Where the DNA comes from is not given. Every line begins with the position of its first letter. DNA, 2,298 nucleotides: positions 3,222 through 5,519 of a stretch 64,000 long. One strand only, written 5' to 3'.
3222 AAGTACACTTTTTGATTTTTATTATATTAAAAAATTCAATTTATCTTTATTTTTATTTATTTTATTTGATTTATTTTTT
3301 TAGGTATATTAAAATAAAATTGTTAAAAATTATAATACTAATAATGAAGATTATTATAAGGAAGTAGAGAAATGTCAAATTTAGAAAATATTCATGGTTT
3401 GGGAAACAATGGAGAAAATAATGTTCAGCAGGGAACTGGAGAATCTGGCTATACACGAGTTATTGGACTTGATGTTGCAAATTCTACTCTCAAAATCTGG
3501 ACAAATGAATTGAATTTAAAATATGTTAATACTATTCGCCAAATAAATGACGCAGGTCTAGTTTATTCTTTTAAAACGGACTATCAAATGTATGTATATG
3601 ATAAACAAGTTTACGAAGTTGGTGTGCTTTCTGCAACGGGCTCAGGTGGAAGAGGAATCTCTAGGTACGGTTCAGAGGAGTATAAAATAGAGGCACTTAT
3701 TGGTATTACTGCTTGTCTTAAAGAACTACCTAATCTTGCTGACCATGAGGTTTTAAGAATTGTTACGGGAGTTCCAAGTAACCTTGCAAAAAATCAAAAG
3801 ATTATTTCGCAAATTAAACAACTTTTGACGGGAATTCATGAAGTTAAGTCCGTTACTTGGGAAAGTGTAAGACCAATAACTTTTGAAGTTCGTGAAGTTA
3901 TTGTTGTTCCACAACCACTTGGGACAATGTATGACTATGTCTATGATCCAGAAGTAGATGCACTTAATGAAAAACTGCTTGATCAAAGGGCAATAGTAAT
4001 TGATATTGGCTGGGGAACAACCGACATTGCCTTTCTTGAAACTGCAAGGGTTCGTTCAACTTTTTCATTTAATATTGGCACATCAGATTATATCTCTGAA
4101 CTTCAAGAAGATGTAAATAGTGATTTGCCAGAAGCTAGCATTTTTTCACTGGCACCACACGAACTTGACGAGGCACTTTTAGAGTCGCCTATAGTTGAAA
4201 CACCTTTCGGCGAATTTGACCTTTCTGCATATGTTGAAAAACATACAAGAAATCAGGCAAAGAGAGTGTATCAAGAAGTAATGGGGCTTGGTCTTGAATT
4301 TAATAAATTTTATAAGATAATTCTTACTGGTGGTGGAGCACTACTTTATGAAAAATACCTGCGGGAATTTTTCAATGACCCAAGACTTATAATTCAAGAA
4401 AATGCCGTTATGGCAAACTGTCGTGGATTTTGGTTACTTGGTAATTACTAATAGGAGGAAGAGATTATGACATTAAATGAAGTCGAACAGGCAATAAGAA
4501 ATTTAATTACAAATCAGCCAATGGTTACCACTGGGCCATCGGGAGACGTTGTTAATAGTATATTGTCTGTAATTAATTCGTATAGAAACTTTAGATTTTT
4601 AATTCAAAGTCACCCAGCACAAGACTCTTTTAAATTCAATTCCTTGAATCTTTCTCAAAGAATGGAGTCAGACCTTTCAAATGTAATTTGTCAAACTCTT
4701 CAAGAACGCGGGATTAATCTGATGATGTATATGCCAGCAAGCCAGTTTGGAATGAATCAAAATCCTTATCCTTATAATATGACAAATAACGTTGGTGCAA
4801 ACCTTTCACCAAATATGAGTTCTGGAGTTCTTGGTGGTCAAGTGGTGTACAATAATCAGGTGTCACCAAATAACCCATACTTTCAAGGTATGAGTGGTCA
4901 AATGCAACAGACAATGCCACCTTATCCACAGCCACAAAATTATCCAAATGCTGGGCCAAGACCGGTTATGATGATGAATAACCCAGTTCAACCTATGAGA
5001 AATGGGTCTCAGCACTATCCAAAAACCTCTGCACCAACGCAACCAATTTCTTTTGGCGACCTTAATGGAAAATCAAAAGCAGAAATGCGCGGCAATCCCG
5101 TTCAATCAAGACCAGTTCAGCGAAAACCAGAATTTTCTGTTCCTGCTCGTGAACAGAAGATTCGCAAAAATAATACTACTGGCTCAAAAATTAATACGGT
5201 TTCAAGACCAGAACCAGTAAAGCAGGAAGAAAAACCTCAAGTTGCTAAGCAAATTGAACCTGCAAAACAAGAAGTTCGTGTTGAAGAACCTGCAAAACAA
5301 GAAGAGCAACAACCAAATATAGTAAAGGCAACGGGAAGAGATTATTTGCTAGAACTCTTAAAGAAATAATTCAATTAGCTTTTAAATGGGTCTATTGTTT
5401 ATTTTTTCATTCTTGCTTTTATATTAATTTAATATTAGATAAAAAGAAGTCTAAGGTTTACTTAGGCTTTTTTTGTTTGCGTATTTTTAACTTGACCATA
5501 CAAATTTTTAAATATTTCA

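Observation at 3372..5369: Chromosomal ParM/Alp-type actin-like ATPase paired with an unrecognisable low-complexity partner: candidate new cytomotive or segregation module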

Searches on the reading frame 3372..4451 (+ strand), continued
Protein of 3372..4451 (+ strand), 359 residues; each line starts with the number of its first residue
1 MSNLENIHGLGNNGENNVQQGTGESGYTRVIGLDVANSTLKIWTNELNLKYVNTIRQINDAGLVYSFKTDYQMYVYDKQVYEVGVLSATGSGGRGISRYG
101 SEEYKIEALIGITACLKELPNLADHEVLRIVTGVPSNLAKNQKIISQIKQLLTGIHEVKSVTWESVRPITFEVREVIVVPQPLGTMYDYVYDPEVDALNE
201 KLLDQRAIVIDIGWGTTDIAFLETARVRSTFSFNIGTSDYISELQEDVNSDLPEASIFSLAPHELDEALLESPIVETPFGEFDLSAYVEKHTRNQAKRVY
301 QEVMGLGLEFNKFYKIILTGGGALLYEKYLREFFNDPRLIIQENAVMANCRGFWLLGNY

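Call 76: find_encoding_contigs(protein=P0151, flank=5000, max_places=1)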
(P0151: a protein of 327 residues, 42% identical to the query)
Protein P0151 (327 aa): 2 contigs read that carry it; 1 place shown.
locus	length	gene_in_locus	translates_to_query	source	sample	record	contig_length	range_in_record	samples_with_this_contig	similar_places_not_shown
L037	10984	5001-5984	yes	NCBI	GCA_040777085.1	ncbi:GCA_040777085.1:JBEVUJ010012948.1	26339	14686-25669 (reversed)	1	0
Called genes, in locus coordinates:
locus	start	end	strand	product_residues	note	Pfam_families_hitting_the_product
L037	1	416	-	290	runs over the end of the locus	-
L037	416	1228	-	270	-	-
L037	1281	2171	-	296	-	-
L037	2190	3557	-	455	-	PF02881:SRP54_N, PF00448:SRP54, PF13401:AAA_22 (weak), PF02978:SRP_SPB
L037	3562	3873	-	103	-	PF04297:UPF0122, PF04545:Sigma70_r4, PF08281:Sigma70_r4_2 (weak)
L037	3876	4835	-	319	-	PF02881:SRP54_N, PF20720:nSTAND3 (faint), PF00448:SRP54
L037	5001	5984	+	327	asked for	PF17989:ALP_N, PF21523:ParM_N (weak), PF21522:MreB-like_C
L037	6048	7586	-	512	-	PF12796:Ank_2, PF13857:Ank_5, PF12796:Ank_2, PF13637:Ank_4, PF13857:Ank_5, PF00023:Ank, PF13637:Ank_4, PF12796:Ank_2, +7 more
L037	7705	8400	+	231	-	-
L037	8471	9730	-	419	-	PF09989:DUF2229 (faint)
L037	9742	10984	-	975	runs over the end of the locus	PF00370:FGGY_N (faint), PF00480:ROK (faint), PF01548:DEDD_Tnp_IS110 (faint), PF01869:BcrAD_BadFG, PF09989:DUF2229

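Call 77: get_annotated_region(hit=H1, flank=4000)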
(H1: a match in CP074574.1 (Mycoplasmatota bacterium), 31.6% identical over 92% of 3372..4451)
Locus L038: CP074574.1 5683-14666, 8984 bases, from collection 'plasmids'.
description: Mycoplasmatota bacterium strain zrk4 plasmid unnamed, complete sequence
organism: Mycoplasmatota bacterium (NCBI taxid 2231116)
taxonomy: Bacteria; Mycoplasmatota; ; ; ; ; Mycoplasmatota bacterium
host: -; source: single cell,cold seep; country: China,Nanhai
typing (MOB-suite, as given by PLSDB): non-mobilizable
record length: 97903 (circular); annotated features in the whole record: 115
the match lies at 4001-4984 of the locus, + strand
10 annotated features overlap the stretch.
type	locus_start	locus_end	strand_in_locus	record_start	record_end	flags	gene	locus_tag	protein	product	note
CDS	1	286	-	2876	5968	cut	-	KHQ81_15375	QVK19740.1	type IV secretory system conjugative DNA transfer family protein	-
CDS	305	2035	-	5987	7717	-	-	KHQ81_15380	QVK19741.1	hypothetical protein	-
CDS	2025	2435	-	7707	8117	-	-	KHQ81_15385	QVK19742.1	hypothetical protein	-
CDS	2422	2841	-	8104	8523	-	-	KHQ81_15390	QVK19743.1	hypothetical protein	-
CDS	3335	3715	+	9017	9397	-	-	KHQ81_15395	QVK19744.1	hypothetical protein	-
CDS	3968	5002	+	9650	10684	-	-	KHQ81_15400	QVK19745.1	ParM/StbA family protein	-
CDS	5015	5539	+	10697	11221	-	-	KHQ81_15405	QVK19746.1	hypothetical protein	-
CDS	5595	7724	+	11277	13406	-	-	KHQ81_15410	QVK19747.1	topoisomerase C-terminal repeat-containing protein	-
CDS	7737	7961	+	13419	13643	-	-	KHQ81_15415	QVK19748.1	hypothetical protein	-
CDS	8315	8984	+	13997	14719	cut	-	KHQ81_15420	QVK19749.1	hypothetical protein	-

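Call 85: search_protein_families(library=pfam, proteins=[L038:5015-5539:+, L038:3968-5002:+, L037:5001-5984:+], max_evalue=0.1)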
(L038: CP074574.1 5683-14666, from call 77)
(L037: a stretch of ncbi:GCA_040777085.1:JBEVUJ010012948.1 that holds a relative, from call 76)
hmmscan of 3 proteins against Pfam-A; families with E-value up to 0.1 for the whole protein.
L038:5015-5539:+ (174 aa): 1 family
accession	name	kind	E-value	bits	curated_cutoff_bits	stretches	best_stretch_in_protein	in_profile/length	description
PF12176.13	MtaB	-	0.052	12.8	25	1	30-140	46-153/460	Methanol-cobalamin methyltransferase B subunit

L038:3968-5002:+ (344 aa): 4 families
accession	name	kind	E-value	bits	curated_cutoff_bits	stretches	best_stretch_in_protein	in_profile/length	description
PF17989.7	ALP_N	-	2.2e-18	67.3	26.3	1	20-161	6-148/148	Actin like proteins N terminal domain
PF21522.3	MreB-like_C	-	1.8e-07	32.2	27.8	1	186-312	1-122/123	Archaeal actin homologue MreB-like, C-terminal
PF21523.3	ParM_N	-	3.4e-05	24.4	27.4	1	277-335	97-156/159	Plasmid segregation protein ParM, C-terminal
PF14450.12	FtsA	-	0.026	15.3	31.8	1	185-334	1-127/127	Cell division protein FtsA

L037:5001-5984:+ (327 aa): 9 families
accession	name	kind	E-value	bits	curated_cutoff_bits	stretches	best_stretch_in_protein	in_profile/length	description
PF17989.7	ALP_N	-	2.3e-17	64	26.3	1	5-152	1-148/148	Actin like proteins N terminal domain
PF21522.3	MreB-like_C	-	7.1e-12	46.4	27.8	1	177-298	1-121/123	Archaeal actin homologue MreB-like, C-terminal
PF21523.3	ParM_N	-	1.9e-06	28.5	27.4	1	174-322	6-157/159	Plasmid segregation protein ParM, C-terminal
PF22128.2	Alp7A_like_C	-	0.00058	20.1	22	1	175-301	2-136/156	Alp7A C-terminal domain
PF06277.17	EutA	-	0.0012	18.2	27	1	173-224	143-195/475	Ethanolamine utilisation protein EutA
PF06723.19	MreB_Mbl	-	0.018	14.4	27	0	175-204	147-176/327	MreB/Mbl protein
PF15123.11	DUF4562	-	0.025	15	27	1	171-220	50-97/115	Domain of unknown function (DUF4562)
PF13021.12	DUF3885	-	0.049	14.2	23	1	63-180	32-150/189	Domain of unknown function (DUF3885)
PF19576.4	Acyltransf_2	-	0.056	12.8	27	1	285-311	79-105/266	Acyltransferase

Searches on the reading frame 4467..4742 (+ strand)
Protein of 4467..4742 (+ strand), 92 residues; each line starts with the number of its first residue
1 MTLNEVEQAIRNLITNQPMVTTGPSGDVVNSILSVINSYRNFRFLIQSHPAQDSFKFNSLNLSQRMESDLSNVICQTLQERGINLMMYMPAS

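Call 62: search_protein_representatives(alignment_id=A3)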
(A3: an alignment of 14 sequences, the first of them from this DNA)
Query: 14 sequences, 92 profile positions. Proteins with E-value up to 0.001 (for the whole library): 54; up to 1e-10: 42; up to 1e-30: 28. The best 54 are listed.
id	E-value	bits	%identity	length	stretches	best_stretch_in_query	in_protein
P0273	9.5e-42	157.1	-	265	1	1-91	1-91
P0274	2.1e-41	156.0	-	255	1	1-91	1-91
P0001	2.2e-41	156.0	-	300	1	1-91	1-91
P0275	2.9e-41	155.6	-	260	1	1-91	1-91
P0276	1.2e-40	153.6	-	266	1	1-91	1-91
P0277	3.2e-40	152.2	-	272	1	1-91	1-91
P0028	6.4e-40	151.3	-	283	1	1-91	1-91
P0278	1.3e-39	150.3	-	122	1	1-91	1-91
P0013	2.4e-39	149.5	-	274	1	1-91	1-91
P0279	3.3e-39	149.0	-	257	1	1-92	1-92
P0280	6.8e-39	148.0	-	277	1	1-91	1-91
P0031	9.0e-39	147.6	-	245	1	1-90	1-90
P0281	2.7e-37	142.9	-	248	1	1-91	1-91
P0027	2.8e-37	142.8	-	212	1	1-91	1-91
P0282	2.0e-36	140.1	-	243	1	1-91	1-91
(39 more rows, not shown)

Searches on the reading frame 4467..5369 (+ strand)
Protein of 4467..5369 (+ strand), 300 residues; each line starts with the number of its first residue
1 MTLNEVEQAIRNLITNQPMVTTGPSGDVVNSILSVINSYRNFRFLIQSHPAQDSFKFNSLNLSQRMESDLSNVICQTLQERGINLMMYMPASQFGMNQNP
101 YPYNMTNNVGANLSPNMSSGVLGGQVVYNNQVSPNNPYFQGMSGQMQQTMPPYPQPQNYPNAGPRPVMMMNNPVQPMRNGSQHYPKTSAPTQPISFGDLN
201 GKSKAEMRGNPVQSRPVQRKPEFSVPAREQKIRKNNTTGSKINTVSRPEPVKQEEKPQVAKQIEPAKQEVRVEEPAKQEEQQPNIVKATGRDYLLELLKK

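Call 3: search_protein_families(library=pfam, proteins=[window:4467-5369:+], max_evalue=1)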
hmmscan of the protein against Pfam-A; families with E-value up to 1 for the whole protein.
window:4467-5369:+ (300 aa): 0 families

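Call 4: search_protein_families(library=ncbifam, proteins=[window:4467-5369:+], max_evalue=1)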
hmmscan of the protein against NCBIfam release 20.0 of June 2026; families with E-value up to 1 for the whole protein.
window:4467-5369:+ (300 aa): 1 family
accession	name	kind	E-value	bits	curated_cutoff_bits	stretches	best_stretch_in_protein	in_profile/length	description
NF046086.1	BFO_1060_trans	domain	0.15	11.2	200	1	27-77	206-253/365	BFO_1060 family glycosyltransferase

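Call 5: search_protein_families(library=phrogs, proteins=[window:4467-5369:+], max_evalue=1)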
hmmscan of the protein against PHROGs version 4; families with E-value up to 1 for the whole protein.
window:4467-5369:+ (300 aa): 1 family
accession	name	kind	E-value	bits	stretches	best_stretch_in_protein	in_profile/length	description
phrog_13400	-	unknown function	0.13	13.5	1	198-299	35-129/157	-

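Call 9: find_homologous_proteins(query=window:4467-5369:+, max_evalue=0.001)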
Query window:4467-5369:+ (300 aa): 32 proteins with E <= 0.001 among 305 candidates.
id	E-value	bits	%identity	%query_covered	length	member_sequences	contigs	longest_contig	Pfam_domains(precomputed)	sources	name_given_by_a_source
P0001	6.1e-191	651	100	100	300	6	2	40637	-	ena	-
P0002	3.0e-83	298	56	100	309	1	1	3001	-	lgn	-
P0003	3.7e-77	278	54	100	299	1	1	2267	-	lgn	-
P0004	1.5e-75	273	54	100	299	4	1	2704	-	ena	-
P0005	6.7e-74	267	53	100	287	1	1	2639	-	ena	-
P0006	3.8e-65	239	49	100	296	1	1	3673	-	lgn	-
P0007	1.5e-64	237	49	100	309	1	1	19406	-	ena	-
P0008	4.5e-64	235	45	100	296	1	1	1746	-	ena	-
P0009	3.7e-63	232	48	100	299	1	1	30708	-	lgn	-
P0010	2.1e-62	230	49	100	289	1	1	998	-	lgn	-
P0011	4.3e-59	219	47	100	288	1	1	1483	-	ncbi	-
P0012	7.1e-53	198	45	100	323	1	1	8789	-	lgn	-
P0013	4.1e-34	137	35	100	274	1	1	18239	-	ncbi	-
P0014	9.0e-33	132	37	100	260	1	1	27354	-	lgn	-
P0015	3.6e-30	124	37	100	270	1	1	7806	-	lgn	-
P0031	2.3e-18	85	31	100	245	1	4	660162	-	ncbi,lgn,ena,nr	ncbi:MAG: hypothetical protein IJ538_02555 [Clostridia bacterium]|nr:hypothetical protein [Clostridi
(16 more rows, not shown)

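Call 12: find_encoding_contigs(protein=P0031, flank=8000, max_places=3)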
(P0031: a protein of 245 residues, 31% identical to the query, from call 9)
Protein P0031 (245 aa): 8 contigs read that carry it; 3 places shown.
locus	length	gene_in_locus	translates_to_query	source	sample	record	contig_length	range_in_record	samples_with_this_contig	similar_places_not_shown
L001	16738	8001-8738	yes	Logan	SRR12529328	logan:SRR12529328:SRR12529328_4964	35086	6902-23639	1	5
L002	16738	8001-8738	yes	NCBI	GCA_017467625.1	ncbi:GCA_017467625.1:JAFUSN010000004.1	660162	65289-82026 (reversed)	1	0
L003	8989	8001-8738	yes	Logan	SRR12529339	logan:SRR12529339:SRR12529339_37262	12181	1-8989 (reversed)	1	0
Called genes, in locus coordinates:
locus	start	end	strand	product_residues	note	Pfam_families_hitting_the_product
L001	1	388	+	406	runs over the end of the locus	PF00266:Aminotran_5, PF01041:DegT_DnrJ_EryC1 (weak), PF01053:Cys_Met_Meta_PP (weak)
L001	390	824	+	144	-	PF01592:NifU_N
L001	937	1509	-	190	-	-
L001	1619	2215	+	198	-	PF01381:HTH_3, PF12844:HTH_19, PF13443:HTH_26, PF13560:HTH_31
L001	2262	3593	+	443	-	PF02878:PGM_PMM_I, PF02879:PGM_PMM_II, PF02880:PGM_PMM_III, PF00408:PGM_PMM_IV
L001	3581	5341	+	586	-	PF13230:GATase_4 (weak), PF13522:GATase_6, PF13537:GATase_7, PF01380:SIS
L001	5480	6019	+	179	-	PF22769:DCD (weak), PF00692:dUTPase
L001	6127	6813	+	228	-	-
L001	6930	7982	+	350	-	PF17989:ALP_N, PF21522:MreB-like_C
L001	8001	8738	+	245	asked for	-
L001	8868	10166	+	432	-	-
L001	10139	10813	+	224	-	PF19845:DUF6320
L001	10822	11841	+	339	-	PF01210:NAD_Gly3P_dh_N (weak), PF02558:ApbA, PF08546:ApbA_C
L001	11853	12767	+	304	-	PF00056:Ldh_1_N, PF02866:Ldh_1_C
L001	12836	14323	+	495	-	PF03323:GerA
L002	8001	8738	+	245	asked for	-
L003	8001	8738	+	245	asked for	-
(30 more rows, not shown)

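Call 33: predict_structure(alignment_id=A1)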
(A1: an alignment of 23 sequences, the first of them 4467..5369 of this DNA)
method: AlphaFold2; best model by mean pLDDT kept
length: 300 residues; sequences in the alignment: 23
mean_pLDDT: 60.6   pTM: 0.35
mean pLDDT of the five models: 60.6, 60.0, 56.8, 56.7, 54.5
residues with pLDDT >= 90: 63; 70-90: 33; 50-70: 66; < 50: 138
segments of 3 or more residues with pLDDT < 50: 95-114, 116-123, 125-150, 157-163, 167-172, 180-183, 203-209, 232-246, 253-256, 258-264, 266-282
pLDDT, mean of each block of 10 residues (from residue 1): 91 92 91 95 92 88 94 94 87 50 40 41 41 39 39 47 46 46 51 56 48 55 55 47 47 44 42 41 49 71
secondary structure, 60 per line:
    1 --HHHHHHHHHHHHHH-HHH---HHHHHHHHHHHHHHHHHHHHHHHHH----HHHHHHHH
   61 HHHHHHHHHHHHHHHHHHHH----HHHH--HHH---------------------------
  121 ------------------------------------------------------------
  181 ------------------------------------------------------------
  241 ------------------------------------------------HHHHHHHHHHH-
elements in order: H3-16 H24-48 H53-80 H85-88 H289-299

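Call 37: fold_search(model_id=the predicted structure, library=pdb)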
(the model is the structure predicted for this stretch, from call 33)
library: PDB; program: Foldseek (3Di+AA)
matches with E <= 10: 65; with E <= 0.001: 0
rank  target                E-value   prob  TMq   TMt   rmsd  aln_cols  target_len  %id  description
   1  7pjd_A                9.2e-01  0.16  0.15  0.21   7.4        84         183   13  The X-ray structure of juvenile hormone diol kinase from the silk worm Bombyx mori. (released 2021-12-22)
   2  9rgy_B                2.1e+00  0.25  0.19  0.46   4.5        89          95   11  X-ray crystal structure of a de novo designed single-chain antiparallel 3-helix coiled-coil bundle, sc-apCC3-CW-0NTT (released 2025-09-03)
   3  4hr1_A                2.4e+00  0.28  0.19  0.43   5.9        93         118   11  Structure of PAV1-137, a protein from the virus PAV1 that infects Pyrococcus abyssi. (released 2013-06-19)
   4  2rld_E                2.4e+00  0.25  0.21  0.47   4.9        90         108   16  CRYSTAL STRUCTURE OF A PROTEIN WITH UNKNOWN FUNCTION FROM S23 RIBOSOMAL PROTEIN FAMILY (BT_0352) FROM BACTEROIDES THET (released 2007-10-30)
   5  2qyt                  2.5e+00  0.06  0.09  0.10  13.5        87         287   14  Crystal structure of 2-dehydropantoate 2-reductase from Porphyromonas gingivalis W83 (released 2007-09-04)
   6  1z8u_C                2.7e+00  0.14  0.15  0.37  10.3        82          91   13  Crystal structure of oxidized alpha hemoglobin bound to AHSP (released 2005-06-14)
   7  7pjd_E                3.0e+00  0.08  0.15  0.22   7.4        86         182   13  The X-ray structure of juvenile hormone diol kinase from the silk worm Bombyx mori. (released 2021-12-22)
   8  4ehs_A                3.2e+00  0.18  0.13  0.29   8.4       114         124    8  Crystal structure of Helicobacter pylori DnaG Primase C terminal domain (released 2013-05-01)
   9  1z8u_A                3.2e+00  0.14  0.15  0.37   9.0        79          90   15  Crystal structure of oxidized alpha hemoglobin bound to AHSP (released 2005-06-14)
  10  4uii_B                3.4e+00  0.06  0.10  0.19   8.0        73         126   16  Crystal structure of the Azotobacter vinelandii globin-coupled oxygen sensor in the aquo-met form (released 2016-04-13)
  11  7f70                  3.7e+00  0.30  0.23  0.19   4.3        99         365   14  Crystal structure of Rv3094c (released 2022-06-29)
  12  2dl1_MODEL_1_A        3.7e+00  0.02  0.09  0.19  12.7       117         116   13  Solution structure of the MIT domain from human Spartin (released 2006-10-14)
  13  5mj3_C                3.9e+00  0.06  0.11  0.28   8.9        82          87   10  INTERLEUKIN-23 COMPLEX WITH AN ANTAGONISTIC ALPHABODY, CRYSTAL FORM 1 (released 2017-01-11)
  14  3lay_J                4.2e+00  0.06  0.12  0.29   9.7        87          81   10  Alpha-Helical barrel formed by the decamer of the zinc resistance-associated protein (STM4172) from Salmonella enteric (released 2010-01-19)
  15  4n84_A                4.4e+00  0.09  0.16  0.20  11.5       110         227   13  Crystal structure of 14-3-3zeta in complex with a 12-carbon-linker cyclic peptide derived from ExoS (released 2014-02-19)
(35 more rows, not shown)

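Call 53: search_solved_structures(query=A1, max_evalue=1)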
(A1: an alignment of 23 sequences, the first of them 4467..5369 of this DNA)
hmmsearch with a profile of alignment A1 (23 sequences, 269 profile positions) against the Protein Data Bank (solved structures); distinct sequences matched with E-value up to 1: 1.
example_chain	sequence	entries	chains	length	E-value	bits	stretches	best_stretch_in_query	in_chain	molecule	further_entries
3cmu_A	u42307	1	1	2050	0.13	15.7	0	2-37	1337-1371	Protein recA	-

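Call 73: fold_search(model_id=the predicted structure, library=viral)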
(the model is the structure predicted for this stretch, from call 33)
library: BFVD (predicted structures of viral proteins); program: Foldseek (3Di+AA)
matches with E <= 10: 58; with E <= 0.001: 0
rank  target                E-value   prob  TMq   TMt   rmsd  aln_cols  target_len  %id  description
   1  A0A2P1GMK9            8.1e-01  0.10  0.11  0.17  32.3       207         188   14  VP2 [Zhejiang gunthers frog calicivirus 1]
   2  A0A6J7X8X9            1.0e+00  0.04  0.10  0.06  42.6       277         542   13  Uncharacterized protein [uncultured Caudovirales phage]
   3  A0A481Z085            1.2e+00  0.04  0.11  0.09  39.8       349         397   10  Uncharacterized protein [Mimivirus LCMiAC01]
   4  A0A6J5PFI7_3          1.3e+00  0.57  0.20  0.06   6.1        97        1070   10  Large polyvalent protein associated domain-containing protein [uncultured Caudovirales phage]
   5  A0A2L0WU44            1.3e+00  0.28  0.16  0.44  10.6        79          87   13  Ac73 [Oxyplax ochracea nucleopolyhedrovirus]
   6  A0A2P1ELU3            1.3e+00  0.13  0.16  0.15  24.0       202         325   10  Thioredoxin domain-containing protein [Moumouvirus australiensis]
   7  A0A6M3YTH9            1.6e+00  0.09  0.12  0.16  20.8       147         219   16  Chaperone protein [Alteromonas phage vB_AcoS-R7M]
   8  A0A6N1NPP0            1.6e+00  0.04  0.12  0.08  32.1       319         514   11  Uncharacterized protein [Tupanvirus deep ocean]
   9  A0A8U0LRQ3            1.9e+00  0.14  0.15  0.24   7.1        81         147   11  (no name in the UniProt tables at hand)
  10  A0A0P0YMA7            1.9e+00  0.06  0.14  0.12  20.7       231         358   17  (no name in the UniProt tables at hand)
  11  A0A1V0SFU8            2.1e+00  0.05  0.12  0.12  38.8       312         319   11  Uncharacterized protein [Hokovirus HKV1]
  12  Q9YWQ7                2.5e+00  0.13  0.14  0.23  16.0       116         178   16  Vp11 [Banna virus]
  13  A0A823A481            2.7e+00  0.08  0.13  0.15  18.9       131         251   11  (no name in the UniProt tables at hand)
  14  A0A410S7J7            2.8e+00  0.15  0.19  0.21  17.2       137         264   13  Uncharacterized protein [Spodoptera exempta nucleopolyhedrovirus]
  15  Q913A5                3.0e+00  0.04  0.14  0.09  44.6       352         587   14  Nucleoprotein (Fragment) [Zaire ebolavirus]
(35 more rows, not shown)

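Call 74: search_protein_families(library=padloc, proteins=[window:4467-5369:+], max_evalue=0.01)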
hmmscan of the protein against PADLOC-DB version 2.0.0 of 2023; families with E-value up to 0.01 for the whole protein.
window:4467-5369:+ (300 aa): 0 families
